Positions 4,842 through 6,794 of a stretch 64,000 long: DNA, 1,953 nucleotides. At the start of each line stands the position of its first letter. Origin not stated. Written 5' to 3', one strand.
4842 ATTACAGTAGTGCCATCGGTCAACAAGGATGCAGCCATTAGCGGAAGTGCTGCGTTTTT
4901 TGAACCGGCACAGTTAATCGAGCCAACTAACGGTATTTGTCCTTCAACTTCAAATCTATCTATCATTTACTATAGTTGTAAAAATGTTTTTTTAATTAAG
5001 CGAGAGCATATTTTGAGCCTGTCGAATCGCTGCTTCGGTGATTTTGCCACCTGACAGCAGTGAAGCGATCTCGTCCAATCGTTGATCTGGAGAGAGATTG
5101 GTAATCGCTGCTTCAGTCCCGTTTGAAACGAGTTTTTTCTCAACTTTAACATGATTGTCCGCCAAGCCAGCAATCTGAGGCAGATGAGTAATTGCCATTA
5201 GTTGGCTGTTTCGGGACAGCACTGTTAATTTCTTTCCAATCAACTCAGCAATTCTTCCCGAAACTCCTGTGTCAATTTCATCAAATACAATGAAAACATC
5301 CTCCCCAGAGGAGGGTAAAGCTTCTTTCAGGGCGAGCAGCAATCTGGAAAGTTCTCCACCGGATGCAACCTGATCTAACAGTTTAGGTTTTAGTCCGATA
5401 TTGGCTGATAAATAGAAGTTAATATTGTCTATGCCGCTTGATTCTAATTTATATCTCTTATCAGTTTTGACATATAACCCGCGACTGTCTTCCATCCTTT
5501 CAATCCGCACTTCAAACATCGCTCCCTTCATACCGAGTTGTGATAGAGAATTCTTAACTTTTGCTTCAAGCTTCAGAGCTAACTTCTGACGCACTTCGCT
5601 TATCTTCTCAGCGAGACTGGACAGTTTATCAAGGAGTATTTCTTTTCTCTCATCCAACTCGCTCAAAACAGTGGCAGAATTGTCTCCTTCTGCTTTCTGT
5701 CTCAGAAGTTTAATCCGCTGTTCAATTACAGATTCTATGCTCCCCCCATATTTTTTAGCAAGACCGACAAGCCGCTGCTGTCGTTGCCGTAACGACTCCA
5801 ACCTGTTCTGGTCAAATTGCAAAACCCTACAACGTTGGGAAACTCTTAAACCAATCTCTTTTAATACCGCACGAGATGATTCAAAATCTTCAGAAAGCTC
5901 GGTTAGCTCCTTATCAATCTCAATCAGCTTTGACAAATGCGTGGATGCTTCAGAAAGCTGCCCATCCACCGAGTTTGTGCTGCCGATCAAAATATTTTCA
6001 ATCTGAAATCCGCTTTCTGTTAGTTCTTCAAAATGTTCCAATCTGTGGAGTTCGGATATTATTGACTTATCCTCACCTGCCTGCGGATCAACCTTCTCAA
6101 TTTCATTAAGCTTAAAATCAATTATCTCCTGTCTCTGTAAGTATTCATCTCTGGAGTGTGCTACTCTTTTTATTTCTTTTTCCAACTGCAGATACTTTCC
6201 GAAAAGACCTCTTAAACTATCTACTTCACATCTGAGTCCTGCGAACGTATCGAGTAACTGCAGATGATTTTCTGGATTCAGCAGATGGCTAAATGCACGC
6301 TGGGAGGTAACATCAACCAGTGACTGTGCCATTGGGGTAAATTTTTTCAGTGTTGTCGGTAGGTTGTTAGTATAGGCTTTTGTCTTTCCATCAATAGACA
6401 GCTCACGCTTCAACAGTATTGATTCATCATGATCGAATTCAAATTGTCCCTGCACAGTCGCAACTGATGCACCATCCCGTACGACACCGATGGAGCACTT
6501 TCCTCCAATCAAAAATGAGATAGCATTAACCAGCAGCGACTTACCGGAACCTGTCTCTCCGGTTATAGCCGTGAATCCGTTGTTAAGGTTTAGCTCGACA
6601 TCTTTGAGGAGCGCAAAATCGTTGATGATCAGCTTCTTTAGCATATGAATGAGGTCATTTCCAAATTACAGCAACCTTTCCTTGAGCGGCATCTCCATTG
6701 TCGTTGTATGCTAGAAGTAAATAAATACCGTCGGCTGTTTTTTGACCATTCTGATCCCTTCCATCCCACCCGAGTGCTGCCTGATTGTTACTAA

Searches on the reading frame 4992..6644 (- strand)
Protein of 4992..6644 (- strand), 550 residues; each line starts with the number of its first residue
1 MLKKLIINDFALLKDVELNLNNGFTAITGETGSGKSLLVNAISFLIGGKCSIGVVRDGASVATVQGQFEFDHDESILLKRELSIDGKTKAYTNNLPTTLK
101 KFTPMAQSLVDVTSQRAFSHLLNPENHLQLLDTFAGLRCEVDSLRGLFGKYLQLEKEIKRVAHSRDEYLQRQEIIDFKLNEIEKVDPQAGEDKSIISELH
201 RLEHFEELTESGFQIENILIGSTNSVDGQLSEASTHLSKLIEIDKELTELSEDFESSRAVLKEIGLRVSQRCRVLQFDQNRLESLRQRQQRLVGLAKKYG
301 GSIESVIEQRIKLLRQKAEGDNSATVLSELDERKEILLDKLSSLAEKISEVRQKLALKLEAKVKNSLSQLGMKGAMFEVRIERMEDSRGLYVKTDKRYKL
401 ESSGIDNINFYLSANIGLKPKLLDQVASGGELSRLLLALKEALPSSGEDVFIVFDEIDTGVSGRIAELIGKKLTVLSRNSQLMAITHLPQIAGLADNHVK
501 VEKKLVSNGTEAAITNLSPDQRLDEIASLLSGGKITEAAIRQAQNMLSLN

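Call 34: find_encoding_contigs(protein=window:4992-6644:-, flank=10000, max_places=1)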
Protein window:4992-6644:- (550 aa): 18 contigs read that carry it; 1 place shown.
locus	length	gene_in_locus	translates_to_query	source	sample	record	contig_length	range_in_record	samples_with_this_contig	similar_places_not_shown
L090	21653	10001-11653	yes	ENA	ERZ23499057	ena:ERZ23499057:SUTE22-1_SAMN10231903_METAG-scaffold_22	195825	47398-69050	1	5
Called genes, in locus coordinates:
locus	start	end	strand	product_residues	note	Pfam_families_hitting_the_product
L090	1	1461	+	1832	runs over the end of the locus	PF08126:Propeptide_C25 (weak), PF01364:Peptidase_C25, PF13620:CarboxypepD_reg (faint), PF18962:Por_Secre_tail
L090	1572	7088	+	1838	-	PF08126:Propeptide_C25, PF01364:Peptidase_C25, PF13620:CarboxypepD_reg, PF18962:Por_Secre_tail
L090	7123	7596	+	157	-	PF00885:DMRL_synthase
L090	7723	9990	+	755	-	PF21544:PorZ_N_b_propeller (faint), PF07494:Reg_prop (faint), PF08450:SGL (faint), PF13860:FlgD_ig (weak)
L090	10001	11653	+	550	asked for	PF02463:SMC_N, PF13175:AAA_15, PF13476:AAA_23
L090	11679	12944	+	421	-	PF00275:EPSP_synthase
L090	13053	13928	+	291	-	-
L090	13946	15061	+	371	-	PF00155:Aminotran_1_2, PF04864:Alliinase_C (weak)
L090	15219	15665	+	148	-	-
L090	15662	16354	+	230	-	PF13483:Lactamase_B_3, PF12706:Lactamase_B_2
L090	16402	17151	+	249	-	PF02348:CTP_transf_3, PF12804:NTP_transf_3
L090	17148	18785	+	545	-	PF02927:CelD_N, PF00759:Glyco_hydro_9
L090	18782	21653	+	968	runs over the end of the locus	PF08757:CotH, PF13229:Beta_helix, PF18962:Por_Secre_tail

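Call 82: find_homologous_proteins(query=window:4992-6644:-, max_evalue=1e-30)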
Query window:4992-6644:- (550 aa): 7776 proteins with E <= 1e-30 among 8000 candidates; the best 120 are listed.
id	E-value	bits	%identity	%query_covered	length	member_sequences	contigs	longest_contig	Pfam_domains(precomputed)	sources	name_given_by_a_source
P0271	1.4e-230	785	69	100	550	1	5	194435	PF13175.13,PF13476.13,PF02463.26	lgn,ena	-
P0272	2.2e-169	583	52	99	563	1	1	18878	PF13175.13,PF13476.13,PF02463.26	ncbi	-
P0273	4.3e-158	545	50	100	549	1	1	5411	PF13476.13,PF02463.26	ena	-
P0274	5.7e-154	532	47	99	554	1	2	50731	PF13476.13,PF02463.26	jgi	-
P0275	1.0e-151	524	47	99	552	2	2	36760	PF13476.13,PF02463.26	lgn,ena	-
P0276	1.5e-150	521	49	99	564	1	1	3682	PF13175.13,PF13476.13,PF02463.26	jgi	-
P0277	2.4e-150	520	49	99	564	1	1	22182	PF13175.13,PF13476.13,PF02463.26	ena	-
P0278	3.3e-148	513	46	99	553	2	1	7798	PF13175.13,PF02463.26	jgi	-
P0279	1.5e-147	511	46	99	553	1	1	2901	PF13175.13,PF13476.13,PF13555.13,PF02463.26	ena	-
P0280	1.7e-147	511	46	99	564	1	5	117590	PF13175.13,PF13476.13,PF02463.26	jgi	-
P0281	3.3e-145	503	46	99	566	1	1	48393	PF13175.13,PF13476.13,PF02463.26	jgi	jgi:DNA repair protein RecN (Recombination protein N)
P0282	2.0e-142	494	45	99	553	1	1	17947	PF13175.13,PF13476.13,PF02463.26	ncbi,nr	ncbi:DNA repair protein RecN [bacterium]|nr:DNA repair protein RecN [bacterium]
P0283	2.2e-142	494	45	99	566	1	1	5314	PF13175.13,PF13476.13,PF02463.26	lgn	-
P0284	3.2e-142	493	46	100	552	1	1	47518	PF13175.13,PF13476.13,PF02463.26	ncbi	-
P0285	8.6e-142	492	46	99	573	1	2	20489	PF13175.13,PF13476.13,PF02463.26,PF13304.13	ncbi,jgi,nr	ncbi:DNA repair protein RecN [bacterium]|nr:DNA repair protein RecN [bacterium]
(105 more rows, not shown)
